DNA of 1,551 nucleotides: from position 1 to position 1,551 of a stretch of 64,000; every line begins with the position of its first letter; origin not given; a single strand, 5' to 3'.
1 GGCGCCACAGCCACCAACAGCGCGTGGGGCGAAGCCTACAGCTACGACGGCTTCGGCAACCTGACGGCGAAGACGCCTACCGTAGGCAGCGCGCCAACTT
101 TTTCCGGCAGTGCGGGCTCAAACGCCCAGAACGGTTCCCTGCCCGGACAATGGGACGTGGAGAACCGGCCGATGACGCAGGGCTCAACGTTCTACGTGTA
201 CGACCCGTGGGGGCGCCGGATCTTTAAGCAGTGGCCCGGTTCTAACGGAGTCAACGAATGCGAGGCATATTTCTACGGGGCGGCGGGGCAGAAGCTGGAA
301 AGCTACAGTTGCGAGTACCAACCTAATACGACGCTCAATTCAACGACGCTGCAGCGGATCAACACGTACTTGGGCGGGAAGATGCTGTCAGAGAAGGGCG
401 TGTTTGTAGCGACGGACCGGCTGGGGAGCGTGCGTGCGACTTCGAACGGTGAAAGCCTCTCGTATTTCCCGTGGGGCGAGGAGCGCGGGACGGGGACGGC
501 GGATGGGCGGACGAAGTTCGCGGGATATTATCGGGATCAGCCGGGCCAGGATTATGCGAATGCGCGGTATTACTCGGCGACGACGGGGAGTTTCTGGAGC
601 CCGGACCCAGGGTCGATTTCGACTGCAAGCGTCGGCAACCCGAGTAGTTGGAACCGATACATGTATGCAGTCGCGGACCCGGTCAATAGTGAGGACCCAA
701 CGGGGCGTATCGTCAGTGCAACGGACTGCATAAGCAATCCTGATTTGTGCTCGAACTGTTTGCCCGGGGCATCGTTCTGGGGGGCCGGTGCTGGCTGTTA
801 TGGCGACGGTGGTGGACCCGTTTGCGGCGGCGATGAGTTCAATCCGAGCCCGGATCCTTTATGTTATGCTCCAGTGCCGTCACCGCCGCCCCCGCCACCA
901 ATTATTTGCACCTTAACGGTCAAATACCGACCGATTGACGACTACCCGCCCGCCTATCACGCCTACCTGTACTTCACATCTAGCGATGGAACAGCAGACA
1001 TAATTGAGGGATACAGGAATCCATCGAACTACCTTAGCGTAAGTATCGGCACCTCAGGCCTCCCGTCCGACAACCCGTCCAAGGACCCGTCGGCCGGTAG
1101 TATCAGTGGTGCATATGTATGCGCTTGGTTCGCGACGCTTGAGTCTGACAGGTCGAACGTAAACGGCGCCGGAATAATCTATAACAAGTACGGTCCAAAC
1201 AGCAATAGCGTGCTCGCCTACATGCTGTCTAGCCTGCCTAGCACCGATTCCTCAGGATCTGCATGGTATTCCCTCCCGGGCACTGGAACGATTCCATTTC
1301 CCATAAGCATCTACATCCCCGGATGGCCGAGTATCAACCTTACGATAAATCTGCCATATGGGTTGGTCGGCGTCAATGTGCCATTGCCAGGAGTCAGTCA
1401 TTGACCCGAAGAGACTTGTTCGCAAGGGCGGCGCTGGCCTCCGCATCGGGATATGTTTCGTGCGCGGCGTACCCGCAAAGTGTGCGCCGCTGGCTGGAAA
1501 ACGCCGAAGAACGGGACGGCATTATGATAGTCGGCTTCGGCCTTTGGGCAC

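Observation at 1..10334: Rhs polymorphic-toxin array: one rhs 3' end plus three downstream orphan core-CT/immunity cassettes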

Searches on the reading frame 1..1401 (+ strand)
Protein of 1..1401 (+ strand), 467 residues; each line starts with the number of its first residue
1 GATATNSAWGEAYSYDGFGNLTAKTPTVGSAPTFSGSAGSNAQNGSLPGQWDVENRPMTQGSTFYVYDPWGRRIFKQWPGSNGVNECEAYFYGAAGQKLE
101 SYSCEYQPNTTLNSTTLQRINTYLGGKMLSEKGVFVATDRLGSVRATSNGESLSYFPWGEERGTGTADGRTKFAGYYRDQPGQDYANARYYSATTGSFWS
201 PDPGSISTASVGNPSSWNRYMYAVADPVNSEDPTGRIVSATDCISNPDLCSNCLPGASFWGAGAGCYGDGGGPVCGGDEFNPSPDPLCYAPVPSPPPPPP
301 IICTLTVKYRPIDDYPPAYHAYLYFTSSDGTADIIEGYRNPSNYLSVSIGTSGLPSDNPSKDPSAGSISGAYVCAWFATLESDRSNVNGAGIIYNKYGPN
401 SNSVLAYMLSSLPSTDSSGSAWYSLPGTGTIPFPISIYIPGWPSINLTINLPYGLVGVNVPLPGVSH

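Call 6: search_protein_families(library=pfam, max_evalue=0.01, proteins=[window:1-1401:+])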
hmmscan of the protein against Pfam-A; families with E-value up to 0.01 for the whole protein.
window:1-1401:+ (467 aa): 1 family
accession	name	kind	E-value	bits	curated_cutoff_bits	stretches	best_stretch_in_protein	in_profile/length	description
PF05593.20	RHS_repeat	-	0.00042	21.1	22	0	12-26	19-33/38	RHS Repeat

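Call 10: search_protein_families(library=ncbifam, max_evalue=0.01, proteins=[window:1-1401:+])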
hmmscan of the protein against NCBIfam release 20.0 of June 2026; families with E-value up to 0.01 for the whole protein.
window:1-1401:+ (467 aa): 2 families
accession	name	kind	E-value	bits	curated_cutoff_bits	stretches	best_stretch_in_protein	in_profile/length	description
TIGR03696.1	Rhs_assc_core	domain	5.1e-14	52.5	32.5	1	155-235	1-75/76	RHS repeat-associated core domain-containing protein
TIGR01643.1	YD_repeat_2x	repeat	0.001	19.5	15.8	0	9-25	16-32/42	YD repeat-containing protein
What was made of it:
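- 1..708 (+): Cassette 1 Rhs core region. It runs off the window start. The last 20 codons are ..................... TIGR03696 5e-14 and RHS/YD repeat (calls 6, 10).
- On Rhs / YD-repeat polymorphic toxins: TIGR01643 is above its cut-off for all four (call 10).
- On CdiA/CdiB contact-dependent inhibition: Pfam and NCBIfam scans of all cassettes show only Rhs features (calls 6, 10).
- Rhs identity: RHS_repeat, YD repeat and TIGR03696 (above cut-off) in all four copies (calls 6, 10).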

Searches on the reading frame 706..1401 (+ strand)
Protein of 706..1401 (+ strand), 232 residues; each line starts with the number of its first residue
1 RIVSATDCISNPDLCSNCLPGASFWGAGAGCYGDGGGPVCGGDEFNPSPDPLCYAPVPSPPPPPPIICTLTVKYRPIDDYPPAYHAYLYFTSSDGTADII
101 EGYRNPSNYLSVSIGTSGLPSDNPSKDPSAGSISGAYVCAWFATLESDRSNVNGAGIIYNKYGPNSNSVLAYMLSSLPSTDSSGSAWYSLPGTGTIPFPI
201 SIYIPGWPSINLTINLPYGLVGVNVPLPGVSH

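Call 17: find_homologous_proteins(query=window:706-1401:+, max_evalue=0.001)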
Query window:706-1401:+: 620 candidates shared short words with the query, none scored E <= 0.001.
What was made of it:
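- Tried and rejected: The word-index homology search with CT1 found nothing (call 17).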

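Call 29: search_protein_representatives(protein=window:706-1401:+)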
Query: 232 residues. Proteins with E-value up to 0.001 (for the whole library): 94; up to 1e-10: 47; up to 1e-30: 2. The best 94 are listed.
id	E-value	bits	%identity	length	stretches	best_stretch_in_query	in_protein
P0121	8.1e-34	133.5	48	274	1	30-229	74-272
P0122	2.7e-33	131.7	52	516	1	27-192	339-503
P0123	2.3e-26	109.0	44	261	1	21-193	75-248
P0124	7.0e-21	91.1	39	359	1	11-193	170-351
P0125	1.1e-20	90.5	44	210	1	58-196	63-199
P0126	1.9e-20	89.7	71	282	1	1-69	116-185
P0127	4.2e-20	88.5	42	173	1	58-181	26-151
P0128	2.8e-19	85.8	52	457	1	59-193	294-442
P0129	3.2e-19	85.6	51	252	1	66-194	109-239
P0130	3.3e-19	85.6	44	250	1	56-193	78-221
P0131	4.3e-19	85.2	48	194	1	44-191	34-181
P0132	3.1e-18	82.4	40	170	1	57-192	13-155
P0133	7.2e-18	81.2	41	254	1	38-198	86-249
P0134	8.7e-18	80.9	42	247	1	40-192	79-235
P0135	2.9e-17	79.2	46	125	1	80-187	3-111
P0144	1.4e-14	70.5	46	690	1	29-193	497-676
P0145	1.4e-14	70.4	38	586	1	23-191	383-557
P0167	2.5e-11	59.8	39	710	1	59-205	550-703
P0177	1.0e-09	54.5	36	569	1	32-183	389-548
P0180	1.7e-09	53.8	38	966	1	15-183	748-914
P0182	1.9e-09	53.6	41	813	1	76-179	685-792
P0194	3.2e-07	46.3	32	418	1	62-180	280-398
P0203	1.2e-05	41.1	36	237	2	25-193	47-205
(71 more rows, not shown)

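Call 30: predict_structure(protein=window:706-1401:+)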
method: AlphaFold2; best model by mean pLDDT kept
length: 232 residues; sequences in the alignment: 1
mean_pLDDT: 36.9   pTM: 0.23
mean pLDDT of the five models: 36.9, 32.3, 31.5, 29.6, 27.7
residues with pLDDT >= 90: 0; 70-90: 0; 50-70: 16; < 50: 216
segments of 3 or more residues with pLDDT < 50: 1-4, 20-23, 25-38, 40-232
pLDDT, mean of each block of 10 residues (from residue 1): 50 54 45 46 42 44 41 38 37 39 32 30 33 31 35 36 33 33 33 29 30 29 32 27
secondary structure, 60 per line:
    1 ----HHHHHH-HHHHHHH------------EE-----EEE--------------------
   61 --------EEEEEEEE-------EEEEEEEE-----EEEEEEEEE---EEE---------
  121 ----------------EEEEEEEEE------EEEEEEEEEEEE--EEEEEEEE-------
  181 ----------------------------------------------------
elements in order: H5-10 H12-18 E38-40 E69-76 E84-91 E97-105 E109-111 E137-145 E152-163 E166-173
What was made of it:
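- Tried and rejected: Single-sequence AF2 of CT1 was useless (pLDDT 37, call 30).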

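Call 39: find_encoding_contigs(protein=P0203, flank=5000, max_places=3)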
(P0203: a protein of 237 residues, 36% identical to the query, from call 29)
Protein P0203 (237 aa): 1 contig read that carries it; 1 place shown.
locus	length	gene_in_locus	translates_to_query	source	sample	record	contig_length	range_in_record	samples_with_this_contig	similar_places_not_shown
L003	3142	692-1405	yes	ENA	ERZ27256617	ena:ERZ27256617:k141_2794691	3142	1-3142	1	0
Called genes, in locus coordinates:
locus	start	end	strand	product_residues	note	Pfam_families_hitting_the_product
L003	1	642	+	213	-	?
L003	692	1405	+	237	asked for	-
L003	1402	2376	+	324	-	-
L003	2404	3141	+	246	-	?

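Call 40: find_encoding_contigs(protein=P0123, flank=5000, max_places=3)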
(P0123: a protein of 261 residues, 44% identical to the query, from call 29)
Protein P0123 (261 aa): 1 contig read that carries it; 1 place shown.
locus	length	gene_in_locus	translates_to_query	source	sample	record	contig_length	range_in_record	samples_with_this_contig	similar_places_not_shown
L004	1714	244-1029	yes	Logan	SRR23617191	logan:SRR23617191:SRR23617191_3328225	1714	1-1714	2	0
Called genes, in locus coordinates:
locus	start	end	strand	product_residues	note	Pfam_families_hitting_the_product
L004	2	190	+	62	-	?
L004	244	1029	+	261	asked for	-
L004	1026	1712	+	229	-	?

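Call 89: search_protein_families(library=pfam, max_evalue=0.001, proteins=[P0128, P0177, P0180, P0182, P0144, P0125, P0145, P0167, P0194])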
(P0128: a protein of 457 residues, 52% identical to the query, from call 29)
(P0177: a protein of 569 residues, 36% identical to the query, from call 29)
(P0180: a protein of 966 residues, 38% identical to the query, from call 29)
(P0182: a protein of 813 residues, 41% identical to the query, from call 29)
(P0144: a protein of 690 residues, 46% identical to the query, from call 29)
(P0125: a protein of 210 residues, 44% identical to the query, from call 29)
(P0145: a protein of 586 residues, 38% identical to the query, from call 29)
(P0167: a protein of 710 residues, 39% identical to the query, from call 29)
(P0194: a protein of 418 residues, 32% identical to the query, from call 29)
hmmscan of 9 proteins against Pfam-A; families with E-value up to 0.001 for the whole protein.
P0128 (457 aa): 0 families

P0177 (569 aa): 1 family
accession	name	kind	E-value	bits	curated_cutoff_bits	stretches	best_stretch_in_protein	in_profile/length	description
PF13517.12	FG-GAP_3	-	3.9e-07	31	26.9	0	52-108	3-61/61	FG-GAP-like repeat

P0180 (966 aa): 1 family
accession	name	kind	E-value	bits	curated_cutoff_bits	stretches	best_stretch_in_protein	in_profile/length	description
PF05593.20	RHS_repeat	-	3.2e-18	66.1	22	2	430-460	4-33/38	RHS Repeat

P0182 (813 aa): 1 family
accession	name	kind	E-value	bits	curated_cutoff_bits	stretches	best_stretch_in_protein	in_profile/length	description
PF05593.20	RHS_repeat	-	1.7e-16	60.6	22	1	104-127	10-33/38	RHS Repeat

P0144 (690 aa): 1 family
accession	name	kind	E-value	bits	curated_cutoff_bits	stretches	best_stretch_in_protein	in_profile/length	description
PF05593.20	RHS_repeat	-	5.3e-12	46.2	22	0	178-208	4-33/38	RHS Repeat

P0125 (210 aa): 0 families

P0145 (586 aa): 1 family
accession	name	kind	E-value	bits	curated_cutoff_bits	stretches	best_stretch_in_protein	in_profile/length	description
PF05593.20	RHS_repeat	-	0.00035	21.3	22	0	117-134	20-37/38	RHS Repeat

P0167 (710 aa): 2 families
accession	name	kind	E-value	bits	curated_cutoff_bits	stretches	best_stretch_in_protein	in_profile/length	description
PF05593.20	RHS_repeat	-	4.3e-22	78.4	22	0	57-86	2-32/38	RHS Repeat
PF15283.12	DUF4595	-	2.1e-05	25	34.2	0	211-266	73-131/202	Domain of unknown function (DUF4595) with porin-like fold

P0194 (418 aa): 0 families

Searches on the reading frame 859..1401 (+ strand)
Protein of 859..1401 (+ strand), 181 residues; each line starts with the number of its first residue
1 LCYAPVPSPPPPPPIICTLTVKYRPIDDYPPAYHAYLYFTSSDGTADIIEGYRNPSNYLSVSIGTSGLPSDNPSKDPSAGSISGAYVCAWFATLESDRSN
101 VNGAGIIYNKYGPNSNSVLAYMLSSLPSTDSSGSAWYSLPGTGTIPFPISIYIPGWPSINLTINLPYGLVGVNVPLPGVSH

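Call 36: search_protein_families(library=pfam, alignment_id=A1, max_evalue=0.1)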
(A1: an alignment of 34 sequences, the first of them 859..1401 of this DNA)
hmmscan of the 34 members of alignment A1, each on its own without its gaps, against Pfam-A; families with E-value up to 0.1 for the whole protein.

A. member 1, window:859-1401:+ (181 aa): 0 families

B. families by the number of members that match (of 34 scanned): 1 family
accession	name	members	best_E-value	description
PF12570.13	DUF3750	1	0.036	Protein of unknown function (DUF3750)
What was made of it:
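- On Permuted NlpC/P60 (LRAT / YiiX / TseH / Tox-Act1 / DUF4105) - CT1: 34 family members scanned against Pfam gave only one DUF3750 hit at E 0.036 (call 36).
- Closest known: Permuted NlpC/P60 conflict toxins Tox-Act1 and TseH. Different: There is no sequence-level match to LRAT, DUF6695, DUF4105 or YiiX models (call 36).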

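Call 37: search_solved_structures(query=A1, max_evalue=10, show_alignments=2)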
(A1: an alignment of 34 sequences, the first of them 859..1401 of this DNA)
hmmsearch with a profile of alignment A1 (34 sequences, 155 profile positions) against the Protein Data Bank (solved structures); distinct sequences matched with E-value up to 10: 0.
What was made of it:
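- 709..1404 (+): CT1. A Cys/Pro/Gly-rich linker is followed by a ~135-aa toxin domain (nt ~868-1404). Proposed catalytic residues are His (958-960), Glu (1006-1008) and Cys (1120-1122). GPNS lies at 1192-1203. No Pfam or PDB sequence hit (calls 36, 37).
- On Permuted NlpC/P60 (LRAT / YiiX / TseH / Tox-Act1 / DUF4105) - CT1: A PDB profile search found nothing (call 37).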

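Call 38: find_homologous_proteins(query=A1, max_evalue=0.001)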
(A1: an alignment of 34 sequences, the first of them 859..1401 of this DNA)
Query A1 (34 sequences) (181 aa, profile of the alignment): 4 proteins with E <= 0.001 among 3475 candidates.
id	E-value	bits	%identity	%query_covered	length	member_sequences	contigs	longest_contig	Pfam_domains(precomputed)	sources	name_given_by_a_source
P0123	3.6e-52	194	47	70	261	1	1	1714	-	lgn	-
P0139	5.4e-42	161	37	83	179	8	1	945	-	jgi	-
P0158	1.4e-36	143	31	77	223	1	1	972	-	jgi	-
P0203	3.0e-35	139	32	69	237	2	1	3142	-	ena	-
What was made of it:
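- Tried and rejected: Re-searching with the CT1 profile returned just 4 short-contig proteins (call 38).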

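Call 46: predict_structure(alignment_id=A1)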
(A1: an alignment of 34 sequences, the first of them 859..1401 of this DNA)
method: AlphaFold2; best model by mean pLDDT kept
length: 181 residues; sequences in the alignment: 34
mean_pLDDT: 93.9   pTM: 0.85
mean pLDDT of the five models: 93.9, 93.6, 93.1, 93.1, 92.5
residues with pLDDT >= 90: 148; 70-90: 30; 50-70: 3; < 50: 0
segments of 3 or more residues with pLDDT < 50: none
pLDDT, mean of each block of 10 residues (from residue 1): 87 97 90 96 98 98 96 97 97 98 97 96 94 90 84 94 88 95 68
secondary structure, 60 per line:
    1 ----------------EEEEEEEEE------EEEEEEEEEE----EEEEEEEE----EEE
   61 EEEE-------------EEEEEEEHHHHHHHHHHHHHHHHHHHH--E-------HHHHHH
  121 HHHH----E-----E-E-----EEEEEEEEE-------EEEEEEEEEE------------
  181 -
elements in order: E17-25 E32-41 E46-53 E58-64 E78-84 H85-104 H115-124 E143-151 E159-168
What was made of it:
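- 709..1404 (+): AF2 model pLDDT 93.9 (call 46).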

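Call 49: fold_search(model_id=the predicted structure, library=pdb)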
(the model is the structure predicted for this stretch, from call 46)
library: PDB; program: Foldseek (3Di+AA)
matches with E <= 10: 230; with E <= 0.001: 0
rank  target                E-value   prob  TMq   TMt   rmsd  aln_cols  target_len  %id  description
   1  6r99_A                2.9e-02  0.99  0.43  0.29  13.9       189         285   12  Crystal Structure of Human CLN protein 5 (Ceroid Lipofuscinosis Neuronal Protein 5) (released 2020-04-22)
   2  6v98                  1.1e-01  0.91  0.37  0.37   7.3       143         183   12  Crystal structure of Type VI secretion system effector, TseH (VCA0285) (released 2020-01-15)
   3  7zv1_C                1.8e-01  0.93  0.35  0.57   4.4       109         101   13  Crystal Structure of Aichivirus A 2A protein L64M, L109M mutant (released 2023-05-31)
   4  7zv1_A                1.8e-01  0.87  0.32  0.49   5.3       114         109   12  Crystal Structure of Aichivirus A 2A protein L64M, L109M mutant (released 2023-05-31)
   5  7zv1_B                2.1e-01  0.91  0.28  0.43   4.1        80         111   14  Crystal Structure of Aichivirus A 2A protein L64M, L109M mutant (released 2023-05-31)
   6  7zv6_A                3.3e-01  0.84  0.28  0.43   4.2        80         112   14  Crystal Structure of Aichivirus A 2A protein (released 2023-05-24)
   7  7zv6_C                3.9e-01  0.82  0.28  0.43   4.2        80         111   14  Crystal Structure of Aichivirus A 2A protein (released 2023-05-24)
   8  7zv6_B                4.8e-01  0.72  0.22  0.32   1.9        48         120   17  Crystal Structure of Aichivirus A 2A protein (released 2023-05-24)
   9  6ybp_H                5.4e-01  0.03  0.13  0.12  18.2       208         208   10  Propionyl-CoA carboxylase of Methylorubrum extorquens with bound CoA (released 2020-10-28)
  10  8t7r_a                6.7e-01  0.11  0.17  0.17  12.7        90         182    9  Crystal structure of human leukocyte antigen A*0101 in complex with the Fab of alloreactive antibody E07 (released 2024-12-25)
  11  5wmn_A                7.1e-01  0.09  0.16  0.12  13.0        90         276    7  Crystal Structure of HLA-B7 in complex with SPI, an influenza peptide (released 2018-06-06)
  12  9wbd_C                9.9e-01  0.08  0.16  0.12  12.9        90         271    6  Crystal structure of HLA-B*07:02 in complex with SPR epitope and Q04 TCR (released 2025-11-19)
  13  9j4s_F                9.9e-01  0.08  0.17  0.12  12.9        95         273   10  Structural basis for recognition of SARS-CoV-2 conserved nucleocapside epitopes by dominant T cell receptors (released 2025-08-13)
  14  6zkz_A                1.1e+00  0.09  0.17  0.13  12.5        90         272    6  Crystal structure of InhA:01 TCR in complex with HLA-E (F116C) bound to InhA (53-61 H4C) (released 2022-01-26)
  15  7fdy_C                1.1e+00  0.01  0.07  0.04  15.4        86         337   10  Structure of OmpF1 (released 2022-11-16)
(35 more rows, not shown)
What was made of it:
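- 709..1404 (+): Foldseek top hits are CLN5, TseH and Aichivirus 2A (call 49).
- Closest known: Permuted NlpC/P60 conflict toxins Tox-Act1 and TseH. Same: The best fold matches are CLN5, TseH and Aichivirus 2A (call 49).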

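Call 73: fold_search(model_id=the predicted structure, library=viral)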
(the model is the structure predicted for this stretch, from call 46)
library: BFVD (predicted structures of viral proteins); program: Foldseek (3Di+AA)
matches with E <= 10: 248; with E <= 0.001: 0
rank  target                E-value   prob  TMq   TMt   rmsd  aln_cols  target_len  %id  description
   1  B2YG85                5.4e-02  0.82  0.32  0.29   5.8       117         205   18  Ac81-like protein [Musca hytrovirus(isolate Musca domestica/United States/Boucias/-)]
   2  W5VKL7                6.4e-02  0.99  0.38  0.26   3.9       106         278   14  ORF-64 [Buzura suppressaria nuclear polyhedrosis virus]
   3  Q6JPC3                1.1e-01  0.96  0.37  0.38   4.1       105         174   12  Ac81-like protein [Neodiprion lecontei nucleopolyhedrovirus (strain Canada)]
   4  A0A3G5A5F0            2.6e-01  0.38  0.27  0.16   7.1       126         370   10  Uncharacterized protein [Homavirus sp.]
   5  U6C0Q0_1              4.7e-01  0.77  0.23  0.05   1.7        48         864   17  Genome polyprotein (Fragment) [Kobuvirus sewage Aichi]
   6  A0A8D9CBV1            5.0e-01  0.20  0.20  0.21   6.3        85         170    9  Putative phosphatase [uncultured marine phage]
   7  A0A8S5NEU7            5.0e-01  0.08  0.14  0.13  19.5       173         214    8  Uncharacterized protein [Siphoviridae sp. ct9JD14]
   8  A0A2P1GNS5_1          5.9e-01  0.47  0.36  0.09   6.5       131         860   11  Polyprotein (Fragment) [Wenling banjofish picornavirus 2]
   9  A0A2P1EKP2            6.6e-01  0.72  0.28  0.15   3.5        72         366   17  Putative F-box and FNIP repeat-containing protein [Moumouvirus australiensis]
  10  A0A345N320            7.4e-01  0.20  0.19  0.29  15.1       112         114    9  (no name in the UniProt tables at hand)
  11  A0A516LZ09            8.3e-01  0.09  0.17  0.27   7.9        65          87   20  (no name in the UniProt tables at hand)
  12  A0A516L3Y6            8.3e-01  0.09  0.18  0.22  17.6       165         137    8  (no name in the UniProt tables at hand)
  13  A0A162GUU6            9.2e-01  0.47  0.35  0.30   4.5       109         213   11  Ac81-like protein [Urbanus proteus nucleopolyhedrovirus]
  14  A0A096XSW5            9.2e-01  0.04  0.14  0.14  10.5       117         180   13  Ig-like protein [Enterococcus phage ECP3]
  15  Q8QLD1                9.7e-01  0.60  0.31  0.32   3.6        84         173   11  Uncharacterized protein [Mamestra configurata nucleopolyhedrovirus]
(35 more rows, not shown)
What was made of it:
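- On Permuted NlpC/P60 (LRAT / YiiX / TseH / Tox-Act1 / DUF4105) - CT1: The top Foldseek hits all belong to this group, but the scores are weak (E 0.03-0.2, TM 0.37-0.43; calls 49, 73).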
